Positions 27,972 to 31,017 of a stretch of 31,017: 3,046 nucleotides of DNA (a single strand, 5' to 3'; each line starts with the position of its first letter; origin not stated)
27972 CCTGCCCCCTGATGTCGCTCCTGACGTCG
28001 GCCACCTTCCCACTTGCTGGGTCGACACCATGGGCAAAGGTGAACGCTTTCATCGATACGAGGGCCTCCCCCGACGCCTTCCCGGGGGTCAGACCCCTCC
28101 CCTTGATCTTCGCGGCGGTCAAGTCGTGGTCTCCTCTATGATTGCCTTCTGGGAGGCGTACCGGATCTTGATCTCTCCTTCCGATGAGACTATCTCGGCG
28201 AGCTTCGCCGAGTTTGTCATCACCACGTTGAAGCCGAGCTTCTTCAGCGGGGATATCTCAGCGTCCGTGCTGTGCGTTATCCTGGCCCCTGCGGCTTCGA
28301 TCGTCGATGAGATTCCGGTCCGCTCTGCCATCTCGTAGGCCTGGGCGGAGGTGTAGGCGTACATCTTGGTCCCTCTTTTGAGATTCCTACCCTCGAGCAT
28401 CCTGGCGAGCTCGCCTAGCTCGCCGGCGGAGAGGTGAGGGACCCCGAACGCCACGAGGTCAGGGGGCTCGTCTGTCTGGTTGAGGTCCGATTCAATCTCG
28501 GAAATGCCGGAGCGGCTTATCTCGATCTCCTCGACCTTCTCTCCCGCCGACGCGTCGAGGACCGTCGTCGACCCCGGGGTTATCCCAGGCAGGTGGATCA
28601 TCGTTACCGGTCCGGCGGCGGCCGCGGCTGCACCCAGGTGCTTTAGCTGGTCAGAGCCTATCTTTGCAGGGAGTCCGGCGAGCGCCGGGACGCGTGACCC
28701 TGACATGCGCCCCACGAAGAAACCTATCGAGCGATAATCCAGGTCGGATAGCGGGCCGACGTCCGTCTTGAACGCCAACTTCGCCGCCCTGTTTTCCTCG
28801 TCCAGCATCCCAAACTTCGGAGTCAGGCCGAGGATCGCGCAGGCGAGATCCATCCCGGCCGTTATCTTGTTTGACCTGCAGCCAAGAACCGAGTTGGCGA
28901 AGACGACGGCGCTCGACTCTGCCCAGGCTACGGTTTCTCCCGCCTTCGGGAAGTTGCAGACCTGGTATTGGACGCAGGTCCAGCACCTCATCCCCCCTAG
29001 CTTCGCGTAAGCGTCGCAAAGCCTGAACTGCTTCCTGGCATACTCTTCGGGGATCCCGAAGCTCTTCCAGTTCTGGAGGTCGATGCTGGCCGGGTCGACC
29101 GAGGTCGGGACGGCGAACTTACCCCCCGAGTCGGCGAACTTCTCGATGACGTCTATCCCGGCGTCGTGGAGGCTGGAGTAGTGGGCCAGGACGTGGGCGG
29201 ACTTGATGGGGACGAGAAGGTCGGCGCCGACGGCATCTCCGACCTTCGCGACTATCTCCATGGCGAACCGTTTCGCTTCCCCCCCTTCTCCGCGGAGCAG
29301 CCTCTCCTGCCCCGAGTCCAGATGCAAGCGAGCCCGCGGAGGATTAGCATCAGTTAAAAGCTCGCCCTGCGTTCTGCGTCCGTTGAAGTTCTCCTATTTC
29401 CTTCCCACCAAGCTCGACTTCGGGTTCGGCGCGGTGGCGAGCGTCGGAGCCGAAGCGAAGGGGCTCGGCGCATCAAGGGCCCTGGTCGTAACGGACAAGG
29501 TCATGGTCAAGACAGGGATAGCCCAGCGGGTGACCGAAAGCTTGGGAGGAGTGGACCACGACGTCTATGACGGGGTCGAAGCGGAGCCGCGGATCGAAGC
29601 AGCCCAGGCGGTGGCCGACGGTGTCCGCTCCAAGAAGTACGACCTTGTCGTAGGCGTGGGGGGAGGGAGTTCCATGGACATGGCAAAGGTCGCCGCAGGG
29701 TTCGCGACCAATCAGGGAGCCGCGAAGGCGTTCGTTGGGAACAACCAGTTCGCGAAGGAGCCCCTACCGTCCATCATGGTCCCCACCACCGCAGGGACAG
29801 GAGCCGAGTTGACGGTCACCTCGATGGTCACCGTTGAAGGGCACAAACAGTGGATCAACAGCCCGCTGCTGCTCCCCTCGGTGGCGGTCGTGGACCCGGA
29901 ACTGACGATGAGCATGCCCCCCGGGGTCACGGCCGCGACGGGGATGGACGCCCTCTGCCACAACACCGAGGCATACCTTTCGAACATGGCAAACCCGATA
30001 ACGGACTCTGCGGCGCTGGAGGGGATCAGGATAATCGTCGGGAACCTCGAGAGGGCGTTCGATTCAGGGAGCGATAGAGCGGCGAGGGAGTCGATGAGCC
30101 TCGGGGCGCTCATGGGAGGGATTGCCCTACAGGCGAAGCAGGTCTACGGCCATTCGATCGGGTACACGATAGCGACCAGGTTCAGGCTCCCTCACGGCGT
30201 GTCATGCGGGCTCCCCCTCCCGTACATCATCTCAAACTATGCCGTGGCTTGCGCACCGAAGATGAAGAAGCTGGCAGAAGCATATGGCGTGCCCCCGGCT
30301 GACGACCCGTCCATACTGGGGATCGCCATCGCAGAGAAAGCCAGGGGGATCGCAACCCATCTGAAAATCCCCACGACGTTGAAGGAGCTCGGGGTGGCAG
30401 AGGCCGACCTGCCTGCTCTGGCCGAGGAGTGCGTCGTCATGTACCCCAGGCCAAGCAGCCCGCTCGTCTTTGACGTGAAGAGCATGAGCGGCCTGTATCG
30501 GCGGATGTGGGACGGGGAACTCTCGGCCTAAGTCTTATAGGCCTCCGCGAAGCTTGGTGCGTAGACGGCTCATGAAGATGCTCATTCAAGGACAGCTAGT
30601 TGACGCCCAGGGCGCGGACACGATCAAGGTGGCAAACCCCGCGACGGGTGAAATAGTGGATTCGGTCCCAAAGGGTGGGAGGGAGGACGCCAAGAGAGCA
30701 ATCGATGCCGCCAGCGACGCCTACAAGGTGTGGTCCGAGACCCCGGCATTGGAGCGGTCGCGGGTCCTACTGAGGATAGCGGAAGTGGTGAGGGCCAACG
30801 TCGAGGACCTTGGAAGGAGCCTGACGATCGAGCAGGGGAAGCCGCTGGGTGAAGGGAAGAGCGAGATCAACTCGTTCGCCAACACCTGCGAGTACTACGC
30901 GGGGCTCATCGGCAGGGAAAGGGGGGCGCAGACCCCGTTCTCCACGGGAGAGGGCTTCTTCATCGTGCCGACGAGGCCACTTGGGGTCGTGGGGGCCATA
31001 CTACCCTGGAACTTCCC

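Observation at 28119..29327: Aconitase X large subunit with rewired Fe-S ligands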

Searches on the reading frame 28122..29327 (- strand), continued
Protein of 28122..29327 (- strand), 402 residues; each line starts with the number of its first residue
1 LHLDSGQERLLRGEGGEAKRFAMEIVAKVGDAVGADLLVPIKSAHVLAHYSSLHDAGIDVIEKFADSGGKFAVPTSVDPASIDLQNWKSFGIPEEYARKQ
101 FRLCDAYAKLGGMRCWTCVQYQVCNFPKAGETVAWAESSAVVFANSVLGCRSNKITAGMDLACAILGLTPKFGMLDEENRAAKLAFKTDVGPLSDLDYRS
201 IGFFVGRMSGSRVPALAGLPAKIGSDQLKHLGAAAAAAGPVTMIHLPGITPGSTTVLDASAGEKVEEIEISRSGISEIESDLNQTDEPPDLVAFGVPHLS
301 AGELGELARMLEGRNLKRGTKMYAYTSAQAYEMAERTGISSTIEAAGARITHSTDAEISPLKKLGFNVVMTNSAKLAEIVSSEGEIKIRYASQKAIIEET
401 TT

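Call 63: find_encoding_contigs(protein=P0272, flank=7000, max_places=2)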
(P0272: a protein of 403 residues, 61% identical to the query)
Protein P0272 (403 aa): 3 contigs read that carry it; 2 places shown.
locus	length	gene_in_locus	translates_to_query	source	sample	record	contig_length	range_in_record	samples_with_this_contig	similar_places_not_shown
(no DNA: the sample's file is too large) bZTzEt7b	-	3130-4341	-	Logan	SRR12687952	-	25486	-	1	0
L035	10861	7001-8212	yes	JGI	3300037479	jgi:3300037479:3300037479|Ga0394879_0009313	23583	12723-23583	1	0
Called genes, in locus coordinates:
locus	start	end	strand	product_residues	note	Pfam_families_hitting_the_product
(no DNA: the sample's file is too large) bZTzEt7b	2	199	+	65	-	?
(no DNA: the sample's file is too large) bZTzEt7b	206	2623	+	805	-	PF01315:Ald_Xan_dh_C, PF02738:MoCoBD_1, PF20256:MoCoBD_2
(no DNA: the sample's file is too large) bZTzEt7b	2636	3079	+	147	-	PF06240:COXG, PF10604:Polyketide_cyc2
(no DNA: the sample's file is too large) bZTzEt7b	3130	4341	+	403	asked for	PF04412:AcnX, PF28403:AcnX_2nd, PF28406:AcnX_3rd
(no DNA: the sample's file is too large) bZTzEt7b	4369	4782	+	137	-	PF01989:AcnX_swivel_put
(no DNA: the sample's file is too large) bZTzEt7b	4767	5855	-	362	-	PF02746:MR_MLE_N, PF13378:MR_MLE_C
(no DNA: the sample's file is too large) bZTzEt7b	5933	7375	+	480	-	PF00171:Aldedh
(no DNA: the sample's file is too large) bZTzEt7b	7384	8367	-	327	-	PF08240:ADH_N, PF16912:Glu_dehyd_C, PF00107:ADH_zinc_N, PF13602:ADH_zinc_N_2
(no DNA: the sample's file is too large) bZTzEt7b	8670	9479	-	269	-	PF00575:S1, PF23459:S1_RRP5 (weak), PF07541:EIF_2_alpha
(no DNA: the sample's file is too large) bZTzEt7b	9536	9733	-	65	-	PF01667:Ribosomal_S27e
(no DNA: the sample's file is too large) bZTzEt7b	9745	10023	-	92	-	PF00935:Ribosomal_L44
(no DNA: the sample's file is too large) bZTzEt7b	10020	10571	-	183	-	PF22090:Gins51_C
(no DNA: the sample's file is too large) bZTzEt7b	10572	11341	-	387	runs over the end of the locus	PF01896:DNA_primase_S (weak)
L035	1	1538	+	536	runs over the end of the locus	PF00890:FAD_binding_2 (faint), PF01134:GIDA (faint), PF01266:DAO (weak), PF01494:FAD_binding_3 (faint), PF01946:Thi4 (weak), PF07992:Pyr_redox_2 (faint), PF13450:NAD_binding_8, PF01593:Amino_oxidase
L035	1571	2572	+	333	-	PF04909:Amidohydro_2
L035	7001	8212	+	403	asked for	PF04412:AcnX, PF28403:AcnX_2nd, PF28406:AcnX_3rd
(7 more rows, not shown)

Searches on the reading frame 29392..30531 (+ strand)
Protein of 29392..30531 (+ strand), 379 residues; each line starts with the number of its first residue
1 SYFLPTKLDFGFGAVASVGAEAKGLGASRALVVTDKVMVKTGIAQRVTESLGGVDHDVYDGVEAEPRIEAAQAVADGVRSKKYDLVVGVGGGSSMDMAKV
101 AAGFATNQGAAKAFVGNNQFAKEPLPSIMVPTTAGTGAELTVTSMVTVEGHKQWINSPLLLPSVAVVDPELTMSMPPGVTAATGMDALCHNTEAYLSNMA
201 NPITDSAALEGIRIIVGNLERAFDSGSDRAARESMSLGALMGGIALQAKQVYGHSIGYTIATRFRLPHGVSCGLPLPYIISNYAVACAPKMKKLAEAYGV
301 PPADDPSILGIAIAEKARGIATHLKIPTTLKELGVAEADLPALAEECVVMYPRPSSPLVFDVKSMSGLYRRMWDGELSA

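Call 3: search_protein_families(library=pfam, proteins=[window:29392-30531:+])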
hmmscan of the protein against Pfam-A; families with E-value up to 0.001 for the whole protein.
window:29392-30531:+ (379 aa): 3 families
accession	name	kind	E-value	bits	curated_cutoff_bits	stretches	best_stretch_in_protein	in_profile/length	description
PF00465.25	Fe-ADH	-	1.9e-44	151.6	31.3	1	5-169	1-168/168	Iron-containing alcohol dehydrogenase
PF25137.1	ADH_Fe_C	-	1.7e-37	129.5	27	1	180-371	1-192/194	Fe-containing alcohol dehydrogenase family, C-terminal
PF13685.12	Fe-ADH_2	-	1.4e-11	45.1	28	1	12-103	4-95/149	Iron-containing alcohol dehydrogenase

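Call 4: search_protein_families(library=ncbifam, proteins=[window:29392-30531:+])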
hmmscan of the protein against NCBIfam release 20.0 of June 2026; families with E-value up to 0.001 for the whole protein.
window:29392-30531:+ (379 aa): 17 families
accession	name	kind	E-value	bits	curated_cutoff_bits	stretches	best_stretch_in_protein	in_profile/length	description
NF058672.1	4HyButDHCUPNE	equivalog_domain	1.4e-68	231.8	500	1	6-348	8-353/378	4-hydroxybutyrate dehydrogenase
TIGR02638.1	lactal_redase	equivalog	9.7e-68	228.7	523.15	1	10-364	12-374/379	lactaldehyde reductase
NF041833.1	Fe_ADH_ErcA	equivalog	1.5e-65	221.8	550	1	8-348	11-357/382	alcohol dehydrogenase-like regulatory protein ErcA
NF050025.1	SulfAcetaldRedSarD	equivalog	1.1e-63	215.4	700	1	9-347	12-358/385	sulfoacetaldehyde reductase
NF007911.0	PRK10624.1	equivalog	2e-63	214.6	537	1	10-373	13-382/382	lactaldehyde reductase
NF053866.1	CholDhdGbsBBac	equivalog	1.9e-60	204.5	550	1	3-373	13-391/392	choline dehydrogenase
NF010378.0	PRK13805.1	equivalog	3.5e-56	190.6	951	1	4-302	461-774/872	bifunctional acetaldehyde-CoA/alcohol dehydrogenase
NF007363.0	PRK09860.1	equivalog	4.3e-56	190.7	581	1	11-347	15-357/383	L-threonine dehydrogenase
TIGR03405.1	Phn_Fe-ADH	equivalog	3.9e-48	164.1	423.7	1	2-296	1-301/355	iron-containing alcohol dehydrogenase PsrA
NF011998.0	PRK15454.1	equivalog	7.8e-47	159.8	556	1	9-310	31-337/395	ethanolamine utilization ethanol dehydrogenase EutG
TIGR04266.1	NDMA_methanol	equivalog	5.2e-27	94.7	625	1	10-303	21-323/420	NDMA-dependent methanol dehydrogenase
NF011717.0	PRK15138.1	equivalog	1.2e-23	83.8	645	1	4-345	8-358/387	alcohol dehydrogenase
NF041822.1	daptide_DH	equivalog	4.6e-23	81.7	300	1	29-225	2-206/363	daptide-type RiPP biosynthesis dehydogenase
NF006941.0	PRK09423.1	subfamily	6.6e-09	35.1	336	1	5-196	8-181/367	glycerol dehydrogenase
NF002022.0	PRK00843.1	equivalog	6.4e-08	32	413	1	4-102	10-107/350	NAD(P)-dependent glycerol-1-phosphate dehydrogenase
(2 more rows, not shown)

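Call 49: search_solved_structures(query=window:29392-30531:+, max_evalue=1e-30)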
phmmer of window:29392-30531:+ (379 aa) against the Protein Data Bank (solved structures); distinct sequences matched with E-value up to 1e-30: 22.
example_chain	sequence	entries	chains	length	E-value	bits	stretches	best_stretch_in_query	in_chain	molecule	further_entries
3owo_A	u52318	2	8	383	9.3e-57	196.1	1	2-357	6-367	Alcohol dehydrogenase 2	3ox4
3bfj_A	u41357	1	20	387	5e-52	180.5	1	2-358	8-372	1,3-propanediol oxidoreductase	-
8zwd_B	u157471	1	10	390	9e-52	179.7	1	2-364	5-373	NAD(P)-dependent methanol dehydrogenase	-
8zrl_A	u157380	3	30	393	1.3e-50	175.9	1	2-348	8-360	NAD-dependent methanol dehydrogenase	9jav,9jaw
9ldl_C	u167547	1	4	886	7.3e-49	170.1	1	2-346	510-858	Aldehyde dehydrogenase family protein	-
4fr2_A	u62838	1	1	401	1.8e-48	168.8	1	2-348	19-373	1,3-propanediol dehydrogenase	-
1rrm_A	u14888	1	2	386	4.6e-45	157.6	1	9-375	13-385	Lactaldehyde reductase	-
7qnj_AAA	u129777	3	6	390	8.5e-45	156.8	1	9-373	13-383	Lactaldehyde reductase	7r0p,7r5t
7qlg_AAA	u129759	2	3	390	1.7e-44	155.8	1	9-373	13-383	Lactaldehyde reductase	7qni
7qlq_AAA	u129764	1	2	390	2.1e-44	155.4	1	9-373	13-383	Lactaldehyde reductase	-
6jko_A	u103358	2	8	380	2.8e-44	155.1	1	2-338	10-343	Methanol dehydrogenase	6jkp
2bi4_A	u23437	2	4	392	3.4e-44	154.8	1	9-369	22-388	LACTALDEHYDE REDUCTASE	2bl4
7qls_AAA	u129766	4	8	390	4.2e-44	154.5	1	9-373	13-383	Lactaldehyde reductase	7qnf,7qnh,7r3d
5br4_A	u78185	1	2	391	1.2e-43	153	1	9-373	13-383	Lactaldehyde reductase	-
1vhd_A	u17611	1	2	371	4e-41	144.7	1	2-281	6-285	alcohol dehydrogenase, iron-containing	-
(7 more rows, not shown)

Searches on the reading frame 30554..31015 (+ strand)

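Call 3: search_protein_families(library=pfam, proteins=[window:30554-31015:+])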
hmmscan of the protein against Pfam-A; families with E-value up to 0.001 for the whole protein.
window:30554-31015:+ (154 aa): 1 family
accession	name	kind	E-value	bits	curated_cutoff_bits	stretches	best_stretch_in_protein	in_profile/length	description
PF00171.27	Aldedh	-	1.3e-34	120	23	1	17-154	3-138/461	Aldehyde dehydrogenase family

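Call 4: search_protein_families(library=ncbifam, proteins=[window:30554-31015:+])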
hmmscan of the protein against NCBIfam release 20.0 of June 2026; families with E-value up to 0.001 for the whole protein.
window:30554-31015:+ (154 aa): 36 families (the best 25 are shown)
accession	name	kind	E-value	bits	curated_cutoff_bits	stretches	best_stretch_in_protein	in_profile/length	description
NF008415.0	PRK11241.1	equivalog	1.8e-31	109.3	828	1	8-154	12-158/482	NADP-dependent succinate-semialdehyde dehydrogenase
TIGR01804.1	BADH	equivalog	3.5e-29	101.6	668.6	1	11-154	2-145/467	betaine-aldehyde dehydrogenase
NF009725.0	PRK13252.1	equivalog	1.2e-28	99.8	593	1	5-154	5-154/488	betaine-aldehyde dehydrogenase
NF007497.0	PRK10090.1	equivalog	1.6e-28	99.7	500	1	5-154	5-154/480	aldehyde dehydrogenase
TIGR01780.1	SSADH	subfamily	3.1e-27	95.6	646.35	1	26-154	1-129/448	succinate-semialdehyde dehydrogenase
NF040792.1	glyc_ald_dh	equivalog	3.4e-24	85.6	760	1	7-154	1-148/488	D-glyceraldehyde dehydrogenase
NF042993.1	AlphKGSA_gudD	equivalog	1.5e-23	83.3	770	1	8-154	5-152/481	alpha-ketoglutaric semialdehyde dehydrogenase GucD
NF045735.1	PaDhStyDPseudo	equivalog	1.6e-23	83.1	850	1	8-154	4-158/483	phenylacetaldehyde dehydrogenase StyD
NF052305.1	DioxValDhHalo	equivalog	2.5e-23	82.7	750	1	9-154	7-153/483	2,5-dioxovalerate dehydrogenase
NF040648.1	lactal_redase_Meth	equivalog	4.4e-23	82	650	1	9-154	1-141/463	lactaldehyde dehydrogenase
NF010000.0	PRK13473.1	subfamily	6.3e-23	81.1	615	1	7-154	3-150/475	aminobutyraldehyde dehydrogenase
TIGR02299.1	HpaE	equivalog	2.3e-22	79.2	638.35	1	8-153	2-146/488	5-carboxymethyl-2-hydroxymuconate semialdehyde dehydrogenase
NF002852.0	PRK03137.1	subfamily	1.7e-21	76.6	648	1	7-154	37-183/514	L-glutamate gamma-semialdehyde dehydrogenase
NF050026.1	AcaldDHExaC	equivalog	1.3e-20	73.5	900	1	9-154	18-163/503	acetaldehyde dehydrogenase ExaC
TIGR01722.1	MMSDH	subfamily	8.1e-20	70.9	448.5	1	8-154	2-148/477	CoA-acylating methylmalonate-semialdehyde dehydrogenase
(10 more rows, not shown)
